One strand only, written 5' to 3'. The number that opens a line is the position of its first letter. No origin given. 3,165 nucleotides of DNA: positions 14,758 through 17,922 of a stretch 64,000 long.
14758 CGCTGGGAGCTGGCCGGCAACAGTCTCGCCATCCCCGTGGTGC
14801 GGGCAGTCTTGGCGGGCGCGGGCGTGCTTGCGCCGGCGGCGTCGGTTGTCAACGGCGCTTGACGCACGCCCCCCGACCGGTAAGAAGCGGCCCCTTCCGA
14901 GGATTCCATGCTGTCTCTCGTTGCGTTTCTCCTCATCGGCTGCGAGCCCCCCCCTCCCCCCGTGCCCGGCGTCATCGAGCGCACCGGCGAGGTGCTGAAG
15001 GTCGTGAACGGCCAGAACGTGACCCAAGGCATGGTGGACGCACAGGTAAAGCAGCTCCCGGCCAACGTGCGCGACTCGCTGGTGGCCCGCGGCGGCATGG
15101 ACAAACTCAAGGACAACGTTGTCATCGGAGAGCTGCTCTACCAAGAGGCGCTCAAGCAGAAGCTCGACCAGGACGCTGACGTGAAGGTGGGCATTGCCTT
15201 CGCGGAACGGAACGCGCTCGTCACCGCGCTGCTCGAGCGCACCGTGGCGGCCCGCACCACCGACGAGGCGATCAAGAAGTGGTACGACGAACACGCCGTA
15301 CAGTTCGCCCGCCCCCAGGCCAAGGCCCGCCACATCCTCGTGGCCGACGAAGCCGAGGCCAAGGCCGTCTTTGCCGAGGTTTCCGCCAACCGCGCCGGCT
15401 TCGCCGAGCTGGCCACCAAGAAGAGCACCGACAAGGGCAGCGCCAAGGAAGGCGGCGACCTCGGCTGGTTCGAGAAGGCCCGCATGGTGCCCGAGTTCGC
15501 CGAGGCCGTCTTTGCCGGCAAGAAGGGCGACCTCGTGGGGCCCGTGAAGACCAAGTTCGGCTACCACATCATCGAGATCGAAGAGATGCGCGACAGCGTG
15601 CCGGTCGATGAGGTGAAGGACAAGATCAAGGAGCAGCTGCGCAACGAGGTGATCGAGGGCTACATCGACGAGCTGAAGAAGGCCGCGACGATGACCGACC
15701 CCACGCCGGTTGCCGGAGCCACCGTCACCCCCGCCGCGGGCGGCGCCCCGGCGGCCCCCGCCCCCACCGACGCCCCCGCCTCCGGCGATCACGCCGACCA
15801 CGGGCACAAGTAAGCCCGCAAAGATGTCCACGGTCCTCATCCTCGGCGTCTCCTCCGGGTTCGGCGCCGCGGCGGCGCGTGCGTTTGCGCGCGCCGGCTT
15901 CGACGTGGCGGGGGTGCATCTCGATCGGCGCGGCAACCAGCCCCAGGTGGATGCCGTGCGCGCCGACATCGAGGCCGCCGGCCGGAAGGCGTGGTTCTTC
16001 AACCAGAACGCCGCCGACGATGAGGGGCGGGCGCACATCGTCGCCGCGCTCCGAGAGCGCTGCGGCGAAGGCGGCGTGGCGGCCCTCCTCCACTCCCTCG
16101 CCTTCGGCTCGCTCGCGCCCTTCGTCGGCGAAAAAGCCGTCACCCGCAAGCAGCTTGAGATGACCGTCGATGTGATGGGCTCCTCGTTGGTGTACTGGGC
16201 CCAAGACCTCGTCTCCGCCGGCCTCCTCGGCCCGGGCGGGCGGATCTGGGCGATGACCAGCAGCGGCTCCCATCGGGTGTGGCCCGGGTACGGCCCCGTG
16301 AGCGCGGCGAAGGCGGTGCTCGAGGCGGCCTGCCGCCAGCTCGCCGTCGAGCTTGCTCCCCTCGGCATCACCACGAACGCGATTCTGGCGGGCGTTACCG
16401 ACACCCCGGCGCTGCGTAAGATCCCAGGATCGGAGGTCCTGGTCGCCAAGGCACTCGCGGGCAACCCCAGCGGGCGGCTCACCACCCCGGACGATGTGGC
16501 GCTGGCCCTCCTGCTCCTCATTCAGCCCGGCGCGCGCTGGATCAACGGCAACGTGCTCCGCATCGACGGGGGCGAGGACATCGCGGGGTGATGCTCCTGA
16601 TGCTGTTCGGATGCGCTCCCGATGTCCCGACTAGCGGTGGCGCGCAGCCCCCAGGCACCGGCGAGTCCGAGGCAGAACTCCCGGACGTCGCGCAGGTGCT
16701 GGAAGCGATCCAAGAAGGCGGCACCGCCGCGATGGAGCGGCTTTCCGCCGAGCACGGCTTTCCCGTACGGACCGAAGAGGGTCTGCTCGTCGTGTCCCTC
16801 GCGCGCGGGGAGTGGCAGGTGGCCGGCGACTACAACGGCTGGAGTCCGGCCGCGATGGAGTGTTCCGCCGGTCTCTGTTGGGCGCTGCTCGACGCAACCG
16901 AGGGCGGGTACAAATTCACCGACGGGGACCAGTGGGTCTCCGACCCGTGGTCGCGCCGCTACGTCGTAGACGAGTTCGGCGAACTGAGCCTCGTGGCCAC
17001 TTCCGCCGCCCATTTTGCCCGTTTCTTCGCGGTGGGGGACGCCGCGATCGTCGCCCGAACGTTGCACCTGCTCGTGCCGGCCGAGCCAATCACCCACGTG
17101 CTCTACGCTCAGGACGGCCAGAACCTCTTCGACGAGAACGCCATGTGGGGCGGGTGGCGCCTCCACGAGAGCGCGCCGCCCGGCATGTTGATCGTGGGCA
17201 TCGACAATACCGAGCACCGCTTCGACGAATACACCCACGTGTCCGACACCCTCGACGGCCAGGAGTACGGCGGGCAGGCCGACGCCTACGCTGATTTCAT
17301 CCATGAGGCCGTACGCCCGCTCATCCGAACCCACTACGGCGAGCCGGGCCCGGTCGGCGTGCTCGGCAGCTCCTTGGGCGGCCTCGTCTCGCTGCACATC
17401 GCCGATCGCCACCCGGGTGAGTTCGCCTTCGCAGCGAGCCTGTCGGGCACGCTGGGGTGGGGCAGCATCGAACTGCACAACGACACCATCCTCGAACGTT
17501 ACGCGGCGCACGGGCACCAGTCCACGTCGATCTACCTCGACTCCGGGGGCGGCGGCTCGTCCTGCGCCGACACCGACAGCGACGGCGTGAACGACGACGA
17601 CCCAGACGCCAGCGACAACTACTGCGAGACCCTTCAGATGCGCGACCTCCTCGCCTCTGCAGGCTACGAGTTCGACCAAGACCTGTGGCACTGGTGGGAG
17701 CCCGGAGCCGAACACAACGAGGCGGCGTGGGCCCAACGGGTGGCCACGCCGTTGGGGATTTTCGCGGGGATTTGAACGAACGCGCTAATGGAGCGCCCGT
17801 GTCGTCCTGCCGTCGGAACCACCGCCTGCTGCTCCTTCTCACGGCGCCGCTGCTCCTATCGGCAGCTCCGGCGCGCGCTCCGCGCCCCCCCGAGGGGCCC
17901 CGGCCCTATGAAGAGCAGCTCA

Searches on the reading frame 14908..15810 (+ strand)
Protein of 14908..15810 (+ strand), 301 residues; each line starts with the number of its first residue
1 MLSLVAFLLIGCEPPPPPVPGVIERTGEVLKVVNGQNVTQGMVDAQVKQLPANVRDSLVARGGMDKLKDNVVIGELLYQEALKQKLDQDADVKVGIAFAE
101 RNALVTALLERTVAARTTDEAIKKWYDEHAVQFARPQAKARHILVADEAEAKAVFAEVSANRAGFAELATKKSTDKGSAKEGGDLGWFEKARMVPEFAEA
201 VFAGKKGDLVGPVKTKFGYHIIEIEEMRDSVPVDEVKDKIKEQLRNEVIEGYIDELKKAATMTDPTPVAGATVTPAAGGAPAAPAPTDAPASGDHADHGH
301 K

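Call 39: search_protein_families(library=pfam, proteins=[window:14908-15810:+], max_evalue=0.001)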
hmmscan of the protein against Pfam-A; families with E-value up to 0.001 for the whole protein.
window:14908-15810:+ (301 aa): 3 families
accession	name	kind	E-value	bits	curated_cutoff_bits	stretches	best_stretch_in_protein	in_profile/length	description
PF13616.12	Rotamase_3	-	4.9e-25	88.8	22.5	1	134-226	13-114/116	PPIC-type PPIASE domain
PF00639.27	Rotamase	-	6e-23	82.1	21.7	1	148-225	19-96/97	PPIC-type PPIASE domain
PF13145.12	Rotamase_2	-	9.2e-20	72.1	27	1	118-238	2-121/121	PPIC-type PPIASE domain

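Call 62: search_protein_families(library=padloc, proteins=[window:14908-15810:+], max_evalue=0.001)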
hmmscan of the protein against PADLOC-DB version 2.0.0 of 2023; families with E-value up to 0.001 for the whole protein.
window:14908-15810:+ (301 aa): 0 families

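Call 73: search_protein_families(library=ncbifam, proteins=[window:14908-15810:+], max_evalue=0.00001)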
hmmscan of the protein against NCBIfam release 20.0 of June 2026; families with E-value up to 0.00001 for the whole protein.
window:14908-15810:+ (301 aa): 10 families
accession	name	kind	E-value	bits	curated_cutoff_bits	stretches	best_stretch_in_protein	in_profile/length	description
NF000809.0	PRK00059.1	equivalog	1.2e-29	103.8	303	1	115-262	172-328/336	peptidylprolyl isomerase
NF002827.0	PRK03002.1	equivalog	3.3e-29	101.8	343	1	118-250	116-248/285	peptidylprolyl isomerase PrsA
NF008054.0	PRK10788.1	equivalog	1.4e-26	93.3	493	1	116-254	248-388/626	peptidylprolyl isomerase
NF002846.0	PRK03095.1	equivalog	5.2e-26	91.8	361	1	111-246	104-241/287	peptidylprolyl isomerase PrsA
NF002824.0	PRK02998.1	subfamily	7.1e-24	84.6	360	1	109-252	114-248/283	peptidylprolyl isomerase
TIGR02933.1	nifM_nitrog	equivalog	6.1e-20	72.2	168.2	1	79-244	61-239/256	nitrogen fixation protein NifM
NF011969.0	PRK15441.1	equivalog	1.1e-15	57.8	127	1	137-224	4-89/93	peptidylprolyl isomerase PpiC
NF008038.0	PRK10770.1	equivalog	1.1e-15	57.4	394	1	143-236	290-392/431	peptidylprolyl isomerase SurA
NF003356.0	PRK04405.1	subfamily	3.3e-14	52.6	339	1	116-247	128-256/299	peptidylprolyl isomerase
TIGR02925.1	cis_trans_EpsD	equivalog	5.7e-12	45.7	108.9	1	26-135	25-135/232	EpsD family peptidyl-prolyl cis-trans isomerase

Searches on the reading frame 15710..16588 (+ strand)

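Call 39: search_protein_families(library=pfam, proteins=[window:15710-16588:+], max_evalue=0.001)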
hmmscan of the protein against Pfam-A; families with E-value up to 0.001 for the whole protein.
window:15710-16588:+ (293 aa): 4 families
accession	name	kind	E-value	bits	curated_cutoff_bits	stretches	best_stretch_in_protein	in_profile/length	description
PF13561.12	adh_short_C2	-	1.3e-43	149.7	27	1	46-288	1-234/236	Enoyl-(Acyl carrier protein) reductase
PF00106.31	adh_short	-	1.6e-20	73.9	26.6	1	41-238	2-190/195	short chain dehydrogenase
PF12241.14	Enoyl_reductase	-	2.5e-05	24.2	22.1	0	144-239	103-201/236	Trans-2-enoyl-CoA reductase catalytic region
PF23441.1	SDR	-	0.00034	20.5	27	0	173-288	139-254/258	SDR-like rossmann domain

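Call 62: search_protein_families(library=padloc, proteins=[window:15710-16588:+], max_evalue=0.001)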
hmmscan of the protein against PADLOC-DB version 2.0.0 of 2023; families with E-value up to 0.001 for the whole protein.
window:15710-16588:+ (293 aa): 0 families

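Call 73: search_protein_families(library=ncbifam, proteins=[window:15710-16588:+], max_evalue=0.00001)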
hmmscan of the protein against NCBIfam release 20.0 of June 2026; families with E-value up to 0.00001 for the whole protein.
window:15710-16588:+ (293 aa): 159 families (the best 25 are shown)
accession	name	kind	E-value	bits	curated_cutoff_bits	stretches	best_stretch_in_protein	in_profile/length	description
NF005975.0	PRK08063.1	equivalog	1.1e-39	136.2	328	1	41-289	6-246/250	enoyl-[acyl-carrier-protein] reductase FabL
NF005559.1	PRK07231.1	subfamily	9.2e-33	113.8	215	1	40-289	5-247/249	glucose 1-dehydrogenase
NF005717.0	PRK07533.1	equivalog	2.9e-26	92.7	337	1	40-292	12-258/259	enoyl-ACP reductase FabI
NF009468.0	PRK12826.1-4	equivalog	7.3e-25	88.1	318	1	40-289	8-247/256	SDR family oxidoreductase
NF009466.0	PRK12826.1-2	subfamily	4.5e-23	82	222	1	40-290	4-245/248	3-oxoacyl-ACP reductase FabG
NF009384.0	PRK12743.1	equivalog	4.6e-23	81.7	264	1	40-289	7-247/258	SDR family oxidoreductase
NF009469.0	PRK12826.1-5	equivalog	7.1e-23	81.3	489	1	41-289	18-257/269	SDR family oxidoreductase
NF004202.0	PRK05653.2-2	equivalog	6.3e-22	78.4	333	1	40-289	8-247/259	3-oxoacyl-ACP reductase FabG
NF005681.0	PRK07478.1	subfamily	9.7e-22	77.6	267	1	41-291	8-251/254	SDR family oxidoreductase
NF005853.0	PRK07774.1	equivalog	1.1e-21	77.4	303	1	41-289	8-246/250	SDR family oxidoreductase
NF005753.0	PRK07577.1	equivalog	3.4e-21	75.8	310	1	40-293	4-236/237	SDR family oxidoreductase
NF004200.0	PRK05653.1-5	equivalog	2.6e-20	73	273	1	39-288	2-240/242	3-oxoacyl-ACP reductase FabG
NF005893.0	PRK07856.1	equivalog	4.5e-20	72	255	1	40-289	10-241/255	SDR family oxidoreductase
NF004778.0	PRK06124.1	equivalog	5.7e-20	71.8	303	1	41-289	13-252/256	SDR family oxidoreductase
NF005067.0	PRK06484.1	equivalog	1.1e-19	70.4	713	1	35-288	269-510/524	short chain dehydrogenase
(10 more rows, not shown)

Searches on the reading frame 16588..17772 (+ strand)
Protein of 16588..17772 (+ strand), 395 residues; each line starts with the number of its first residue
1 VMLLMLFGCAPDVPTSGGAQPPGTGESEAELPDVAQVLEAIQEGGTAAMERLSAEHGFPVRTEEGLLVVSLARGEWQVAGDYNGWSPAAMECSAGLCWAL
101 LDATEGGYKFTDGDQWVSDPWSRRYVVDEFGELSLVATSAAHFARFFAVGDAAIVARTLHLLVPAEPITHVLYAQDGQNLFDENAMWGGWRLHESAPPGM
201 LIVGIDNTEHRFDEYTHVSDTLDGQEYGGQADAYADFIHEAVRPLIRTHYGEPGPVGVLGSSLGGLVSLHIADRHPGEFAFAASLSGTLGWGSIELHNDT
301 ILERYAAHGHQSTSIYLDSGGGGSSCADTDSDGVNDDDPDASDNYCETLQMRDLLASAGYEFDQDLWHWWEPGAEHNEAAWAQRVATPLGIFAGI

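Call 39: search_protein_families(library=pfam, proteins=[window:16588-17772:+], max_evalue=0.001)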
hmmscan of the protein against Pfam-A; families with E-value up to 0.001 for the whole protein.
window:16588-17772:+ (395 aa): 3 families
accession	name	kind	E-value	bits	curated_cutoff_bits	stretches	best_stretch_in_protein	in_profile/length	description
PF00756.26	Esterase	-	2.1e-19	70.7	22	1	169-384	24-243/251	Putative esterase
PF00326.27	Peptidase_S9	-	4.5e-05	23.5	22.6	1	234-311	45-122/213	Prolyl oligopeptidase family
PF12146.15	Hydrolase_4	-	0.00074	19.3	27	0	232-293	56-114/239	Serine aminopeptidase, S33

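Call 62: search_protein_families(library=padloc, proteins=[window:16588-17772:+], max_evalue=0.001)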
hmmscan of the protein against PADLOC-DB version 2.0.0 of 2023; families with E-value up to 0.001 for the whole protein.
window:16588-17772:+ (395 aa): 0 families
